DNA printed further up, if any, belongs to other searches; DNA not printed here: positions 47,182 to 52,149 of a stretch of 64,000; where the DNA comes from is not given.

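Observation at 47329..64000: Giant (more than 5480 aa) single-exon ORF with one P-loop and no recognisable family signature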

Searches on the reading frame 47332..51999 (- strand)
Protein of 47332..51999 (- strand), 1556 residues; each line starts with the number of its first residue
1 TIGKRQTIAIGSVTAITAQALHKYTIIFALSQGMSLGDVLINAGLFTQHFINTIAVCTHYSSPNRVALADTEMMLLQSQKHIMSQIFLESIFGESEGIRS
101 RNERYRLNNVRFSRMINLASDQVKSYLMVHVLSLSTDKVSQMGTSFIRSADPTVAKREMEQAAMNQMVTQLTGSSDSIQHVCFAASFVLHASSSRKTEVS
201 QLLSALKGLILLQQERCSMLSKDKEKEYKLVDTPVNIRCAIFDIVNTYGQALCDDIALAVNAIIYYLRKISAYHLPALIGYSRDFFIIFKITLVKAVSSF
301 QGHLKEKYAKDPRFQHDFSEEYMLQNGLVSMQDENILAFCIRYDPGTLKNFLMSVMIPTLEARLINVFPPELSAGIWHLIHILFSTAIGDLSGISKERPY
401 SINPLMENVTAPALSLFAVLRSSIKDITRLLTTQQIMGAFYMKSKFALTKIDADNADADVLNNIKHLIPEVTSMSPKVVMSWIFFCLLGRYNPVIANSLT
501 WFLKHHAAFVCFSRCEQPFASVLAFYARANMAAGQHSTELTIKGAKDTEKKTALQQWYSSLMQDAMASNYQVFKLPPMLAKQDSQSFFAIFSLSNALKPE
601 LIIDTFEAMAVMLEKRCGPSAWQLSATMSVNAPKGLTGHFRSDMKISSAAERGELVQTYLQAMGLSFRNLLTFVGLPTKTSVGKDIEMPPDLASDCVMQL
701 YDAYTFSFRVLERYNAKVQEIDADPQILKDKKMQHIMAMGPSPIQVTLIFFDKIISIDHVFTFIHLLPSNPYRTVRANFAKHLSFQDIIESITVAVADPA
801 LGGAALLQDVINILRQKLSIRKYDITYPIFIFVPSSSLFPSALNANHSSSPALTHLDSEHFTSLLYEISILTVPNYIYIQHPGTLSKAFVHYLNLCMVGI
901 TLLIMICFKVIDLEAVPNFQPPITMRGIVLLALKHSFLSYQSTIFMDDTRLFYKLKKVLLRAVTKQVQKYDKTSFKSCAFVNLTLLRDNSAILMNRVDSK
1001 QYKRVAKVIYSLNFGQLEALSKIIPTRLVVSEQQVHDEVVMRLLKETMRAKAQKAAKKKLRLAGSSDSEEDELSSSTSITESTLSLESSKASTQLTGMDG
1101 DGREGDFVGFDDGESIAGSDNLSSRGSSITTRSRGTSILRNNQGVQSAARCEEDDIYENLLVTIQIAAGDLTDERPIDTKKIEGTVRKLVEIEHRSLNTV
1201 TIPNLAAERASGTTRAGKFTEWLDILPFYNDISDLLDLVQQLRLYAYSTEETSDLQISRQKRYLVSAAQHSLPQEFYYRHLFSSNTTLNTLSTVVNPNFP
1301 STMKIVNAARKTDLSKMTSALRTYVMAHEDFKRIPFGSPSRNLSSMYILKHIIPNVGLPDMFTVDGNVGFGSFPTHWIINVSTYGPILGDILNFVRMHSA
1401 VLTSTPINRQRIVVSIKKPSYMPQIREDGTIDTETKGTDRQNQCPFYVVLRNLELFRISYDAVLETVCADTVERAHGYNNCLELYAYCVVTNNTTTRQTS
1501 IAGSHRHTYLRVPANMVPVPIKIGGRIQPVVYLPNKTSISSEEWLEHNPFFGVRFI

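Call 5: search_protein_families(library=pfam, proteins=[window:47332-51999:-], max_evalue=1)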
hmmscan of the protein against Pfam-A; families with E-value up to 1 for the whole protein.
window:47332-51999:- (1556 aa): 0 families
